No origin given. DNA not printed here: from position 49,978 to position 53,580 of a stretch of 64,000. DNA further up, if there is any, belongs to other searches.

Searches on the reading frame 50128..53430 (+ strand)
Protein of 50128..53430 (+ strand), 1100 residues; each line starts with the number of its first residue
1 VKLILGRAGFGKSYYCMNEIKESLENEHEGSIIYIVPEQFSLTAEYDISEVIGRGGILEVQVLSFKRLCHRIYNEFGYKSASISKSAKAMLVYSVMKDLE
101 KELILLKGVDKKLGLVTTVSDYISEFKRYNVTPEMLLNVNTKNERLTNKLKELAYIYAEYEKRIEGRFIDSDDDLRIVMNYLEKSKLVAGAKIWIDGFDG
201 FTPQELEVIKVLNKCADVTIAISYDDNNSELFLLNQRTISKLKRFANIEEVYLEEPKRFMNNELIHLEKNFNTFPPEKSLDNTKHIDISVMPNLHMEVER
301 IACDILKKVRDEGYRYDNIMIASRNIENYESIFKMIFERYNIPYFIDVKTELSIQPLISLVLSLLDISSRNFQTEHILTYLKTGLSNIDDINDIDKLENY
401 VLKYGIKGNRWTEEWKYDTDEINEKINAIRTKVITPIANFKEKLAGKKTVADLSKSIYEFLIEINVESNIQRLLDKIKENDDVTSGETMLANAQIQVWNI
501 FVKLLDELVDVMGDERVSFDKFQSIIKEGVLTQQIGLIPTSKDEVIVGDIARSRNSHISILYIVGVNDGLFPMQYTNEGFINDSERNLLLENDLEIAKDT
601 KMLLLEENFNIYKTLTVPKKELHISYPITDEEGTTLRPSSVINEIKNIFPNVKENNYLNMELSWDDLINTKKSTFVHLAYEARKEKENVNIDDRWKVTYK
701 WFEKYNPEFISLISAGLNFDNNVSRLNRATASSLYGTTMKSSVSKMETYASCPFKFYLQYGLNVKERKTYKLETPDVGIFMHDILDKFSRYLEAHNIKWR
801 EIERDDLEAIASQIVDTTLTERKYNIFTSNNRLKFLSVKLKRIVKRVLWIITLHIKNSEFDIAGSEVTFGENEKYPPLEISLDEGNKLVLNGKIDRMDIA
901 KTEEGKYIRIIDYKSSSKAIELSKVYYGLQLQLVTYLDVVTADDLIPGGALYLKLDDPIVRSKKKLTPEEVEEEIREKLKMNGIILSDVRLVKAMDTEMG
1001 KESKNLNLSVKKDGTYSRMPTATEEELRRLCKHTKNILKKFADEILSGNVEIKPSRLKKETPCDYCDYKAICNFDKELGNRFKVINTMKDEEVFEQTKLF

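Call 33: search_protein_families(library=pfam, proteins=[window:50128-53430:+], max_evalue=0.001)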
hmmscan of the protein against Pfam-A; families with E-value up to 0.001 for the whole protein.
window:50128-53430:+ (1100 aa): 3 families
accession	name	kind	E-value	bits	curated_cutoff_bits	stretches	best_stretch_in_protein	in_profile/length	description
PF21445.3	ADDB_N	-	1.7e-76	257.7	26.6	1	3-268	1-290/290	ADDB, N-terminal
PF12705.13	PDDEXK_1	-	4.4e-44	151.7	22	1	741-1073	2-247/247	PD-(D/E)XK nuclease superfamily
PF23543.1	DUF6688_C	-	0.0007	20.1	25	0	57-104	45-93/112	DUF6688 C-terminal domain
